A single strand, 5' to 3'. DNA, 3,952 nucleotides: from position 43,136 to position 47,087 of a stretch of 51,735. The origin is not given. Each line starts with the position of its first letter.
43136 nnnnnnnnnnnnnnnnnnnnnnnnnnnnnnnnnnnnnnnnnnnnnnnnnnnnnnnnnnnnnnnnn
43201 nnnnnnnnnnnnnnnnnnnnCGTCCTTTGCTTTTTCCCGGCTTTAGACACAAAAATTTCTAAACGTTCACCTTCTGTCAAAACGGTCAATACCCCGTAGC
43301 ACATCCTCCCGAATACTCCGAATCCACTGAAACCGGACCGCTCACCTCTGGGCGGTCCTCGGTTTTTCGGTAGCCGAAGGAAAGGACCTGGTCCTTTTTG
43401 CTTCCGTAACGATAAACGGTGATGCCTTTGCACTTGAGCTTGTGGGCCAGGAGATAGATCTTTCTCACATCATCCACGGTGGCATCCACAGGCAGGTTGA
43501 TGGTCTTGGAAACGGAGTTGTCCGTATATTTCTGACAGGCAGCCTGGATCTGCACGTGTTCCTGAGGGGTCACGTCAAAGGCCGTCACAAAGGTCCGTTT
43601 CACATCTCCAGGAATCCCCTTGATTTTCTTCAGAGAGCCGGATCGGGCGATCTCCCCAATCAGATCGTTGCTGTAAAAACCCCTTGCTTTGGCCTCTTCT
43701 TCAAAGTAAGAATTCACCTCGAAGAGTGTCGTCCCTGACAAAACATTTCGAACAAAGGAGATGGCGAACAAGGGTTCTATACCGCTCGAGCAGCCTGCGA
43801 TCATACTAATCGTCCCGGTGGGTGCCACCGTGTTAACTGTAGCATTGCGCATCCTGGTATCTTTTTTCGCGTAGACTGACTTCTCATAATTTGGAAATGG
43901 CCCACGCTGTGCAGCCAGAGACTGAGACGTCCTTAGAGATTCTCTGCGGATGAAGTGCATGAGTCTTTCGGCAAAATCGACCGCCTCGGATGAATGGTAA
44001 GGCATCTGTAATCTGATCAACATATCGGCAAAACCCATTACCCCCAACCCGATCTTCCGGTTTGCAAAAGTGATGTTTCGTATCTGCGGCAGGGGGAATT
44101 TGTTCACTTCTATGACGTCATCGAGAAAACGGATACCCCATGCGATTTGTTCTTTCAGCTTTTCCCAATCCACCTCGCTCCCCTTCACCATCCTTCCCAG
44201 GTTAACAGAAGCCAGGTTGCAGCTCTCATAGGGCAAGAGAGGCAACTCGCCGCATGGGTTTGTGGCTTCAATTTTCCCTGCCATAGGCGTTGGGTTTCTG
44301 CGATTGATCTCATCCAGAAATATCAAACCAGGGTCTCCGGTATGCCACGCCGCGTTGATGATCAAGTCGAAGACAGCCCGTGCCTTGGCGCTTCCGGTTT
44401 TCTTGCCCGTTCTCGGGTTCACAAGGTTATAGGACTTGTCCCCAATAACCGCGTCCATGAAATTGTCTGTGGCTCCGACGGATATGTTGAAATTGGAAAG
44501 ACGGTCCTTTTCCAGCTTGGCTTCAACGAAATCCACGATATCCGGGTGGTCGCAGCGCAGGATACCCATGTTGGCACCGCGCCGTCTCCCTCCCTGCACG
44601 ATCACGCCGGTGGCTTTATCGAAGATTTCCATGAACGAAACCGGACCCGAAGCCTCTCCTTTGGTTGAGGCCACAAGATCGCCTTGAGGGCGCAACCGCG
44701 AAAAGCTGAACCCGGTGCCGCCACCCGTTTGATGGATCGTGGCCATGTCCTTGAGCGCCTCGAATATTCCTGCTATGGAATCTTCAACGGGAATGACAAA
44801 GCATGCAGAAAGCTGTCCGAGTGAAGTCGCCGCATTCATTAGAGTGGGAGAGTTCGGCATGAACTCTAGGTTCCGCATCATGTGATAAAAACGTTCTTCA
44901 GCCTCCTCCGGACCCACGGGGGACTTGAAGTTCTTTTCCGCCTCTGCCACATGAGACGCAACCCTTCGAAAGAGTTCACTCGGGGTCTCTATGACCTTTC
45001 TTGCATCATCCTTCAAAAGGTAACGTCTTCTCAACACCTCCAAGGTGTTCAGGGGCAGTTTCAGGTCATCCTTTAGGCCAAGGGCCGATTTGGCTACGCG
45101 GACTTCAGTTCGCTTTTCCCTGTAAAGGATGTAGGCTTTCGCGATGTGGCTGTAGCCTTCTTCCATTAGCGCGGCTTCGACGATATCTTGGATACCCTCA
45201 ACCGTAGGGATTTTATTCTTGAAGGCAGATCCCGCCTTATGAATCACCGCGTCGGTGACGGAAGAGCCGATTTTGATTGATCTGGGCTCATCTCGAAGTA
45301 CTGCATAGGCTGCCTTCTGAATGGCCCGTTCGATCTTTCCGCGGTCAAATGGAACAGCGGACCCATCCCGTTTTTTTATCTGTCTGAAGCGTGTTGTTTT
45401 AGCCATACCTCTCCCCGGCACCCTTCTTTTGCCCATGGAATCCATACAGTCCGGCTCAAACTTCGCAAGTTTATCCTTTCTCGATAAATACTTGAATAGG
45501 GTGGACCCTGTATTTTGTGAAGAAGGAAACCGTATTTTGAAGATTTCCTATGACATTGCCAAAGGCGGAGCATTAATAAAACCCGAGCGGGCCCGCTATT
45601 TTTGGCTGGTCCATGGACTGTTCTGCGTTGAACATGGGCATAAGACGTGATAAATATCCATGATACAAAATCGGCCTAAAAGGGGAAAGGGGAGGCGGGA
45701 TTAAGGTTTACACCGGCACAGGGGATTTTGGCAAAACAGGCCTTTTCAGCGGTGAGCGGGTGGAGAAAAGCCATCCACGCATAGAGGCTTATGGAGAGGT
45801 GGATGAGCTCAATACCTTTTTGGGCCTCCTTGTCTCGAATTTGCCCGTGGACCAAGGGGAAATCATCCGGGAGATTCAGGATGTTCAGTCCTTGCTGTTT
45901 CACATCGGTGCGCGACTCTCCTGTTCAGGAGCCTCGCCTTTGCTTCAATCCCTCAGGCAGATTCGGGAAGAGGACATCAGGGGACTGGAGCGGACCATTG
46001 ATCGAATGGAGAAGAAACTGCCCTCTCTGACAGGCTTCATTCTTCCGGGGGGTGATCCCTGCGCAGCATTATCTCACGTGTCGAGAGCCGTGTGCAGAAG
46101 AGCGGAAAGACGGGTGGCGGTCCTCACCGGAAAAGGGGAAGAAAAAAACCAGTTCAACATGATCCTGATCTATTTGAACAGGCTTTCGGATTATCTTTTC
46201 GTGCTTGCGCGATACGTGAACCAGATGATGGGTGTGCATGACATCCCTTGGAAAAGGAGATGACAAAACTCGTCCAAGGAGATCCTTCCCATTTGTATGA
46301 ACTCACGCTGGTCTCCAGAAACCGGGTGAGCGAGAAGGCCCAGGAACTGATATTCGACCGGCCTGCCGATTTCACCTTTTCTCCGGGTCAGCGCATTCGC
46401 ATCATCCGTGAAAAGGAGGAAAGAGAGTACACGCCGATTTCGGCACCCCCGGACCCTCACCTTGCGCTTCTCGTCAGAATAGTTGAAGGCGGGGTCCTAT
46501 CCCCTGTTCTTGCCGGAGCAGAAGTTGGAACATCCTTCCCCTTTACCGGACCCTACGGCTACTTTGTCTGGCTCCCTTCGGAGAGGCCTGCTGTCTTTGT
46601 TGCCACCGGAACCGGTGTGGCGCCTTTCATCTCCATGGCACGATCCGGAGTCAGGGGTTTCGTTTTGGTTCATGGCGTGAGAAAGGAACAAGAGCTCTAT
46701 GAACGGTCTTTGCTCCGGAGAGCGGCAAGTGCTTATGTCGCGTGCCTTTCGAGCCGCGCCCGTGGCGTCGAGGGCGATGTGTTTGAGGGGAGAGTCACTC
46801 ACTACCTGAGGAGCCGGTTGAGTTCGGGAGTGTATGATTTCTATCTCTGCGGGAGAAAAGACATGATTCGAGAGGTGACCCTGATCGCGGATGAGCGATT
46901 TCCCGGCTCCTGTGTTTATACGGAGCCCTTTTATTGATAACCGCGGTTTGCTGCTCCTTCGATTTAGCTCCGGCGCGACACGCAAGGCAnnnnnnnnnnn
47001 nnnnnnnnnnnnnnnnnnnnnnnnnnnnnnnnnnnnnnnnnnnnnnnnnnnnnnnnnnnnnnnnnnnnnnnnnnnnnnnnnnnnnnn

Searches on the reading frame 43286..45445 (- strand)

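Call 4: search_protein_families(library=pfam, proteins=[window:43286-45445:-], max_evalue=0.01)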
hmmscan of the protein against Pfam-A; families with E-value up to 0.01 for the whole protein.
window:43286-45445:- (719 aa): 3 families
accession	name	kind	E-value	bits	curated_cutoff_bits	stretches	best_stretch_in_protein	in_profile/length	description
PF02867.20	Ribonuc_red_lgC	-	3.5e-136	455.4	23.9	2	213-529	1-348/523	Ribonucleotide reductase, barrel domain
PF00317.26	Ribonuc_red_lgN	-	1.9e-23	82.7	28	1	132-209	5-76/77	Ribonucleotide reductase, all-alpha domain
PF03477.21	ATP-cone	-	2.4e-21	76.5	25.8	1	22-114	2-88/88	ATP cone domain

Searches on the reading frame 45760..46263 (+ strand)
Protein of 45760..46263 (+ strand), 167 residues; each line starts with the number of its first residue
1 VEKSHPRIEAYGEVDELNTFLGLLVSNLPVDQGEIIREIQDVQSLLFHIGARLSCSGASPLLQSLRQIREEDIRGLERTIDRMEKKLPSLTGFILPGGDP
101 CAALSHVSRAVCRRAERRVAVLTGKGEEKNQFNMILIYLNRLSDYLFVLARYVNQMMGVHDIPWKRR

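Call 22: search_protein_families(library=pfam, proteins=[window:45760-46263:+], max_evalue=0.0001)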
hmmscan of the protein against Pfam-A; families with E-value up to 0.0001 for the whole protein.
window:45760-46263:+ (167 aa): 1 family
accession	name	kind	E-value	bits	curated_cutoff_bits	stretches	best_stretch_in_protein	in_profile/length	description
PF01923.23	Cob_adeno_trans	-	3e-45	154.8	24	1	2-153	20-171/171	Cobalamin adenosyltransferase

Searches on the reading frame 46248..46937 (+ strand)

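Call 22: search_protein_families(library=pfam, proteins=[window:46248-46937:+], max_evalue=0.0001)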
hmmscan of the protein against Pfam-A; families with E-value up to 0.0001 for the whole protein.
window:46248-46937:+ (229 aa): 2 families
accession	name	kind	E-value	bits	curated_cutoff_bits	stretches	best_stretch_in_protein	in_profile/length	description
PF00175.26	NAD_binding_1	-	5e-10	40.5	22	1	117-210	1-107/109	Oxidoreductase NAD-binding domain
PF00970.30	FAD_binding_6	-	6.7e-10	39.6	21.1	1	19-108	2-99/99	Oxidoreductase FAD-binding domain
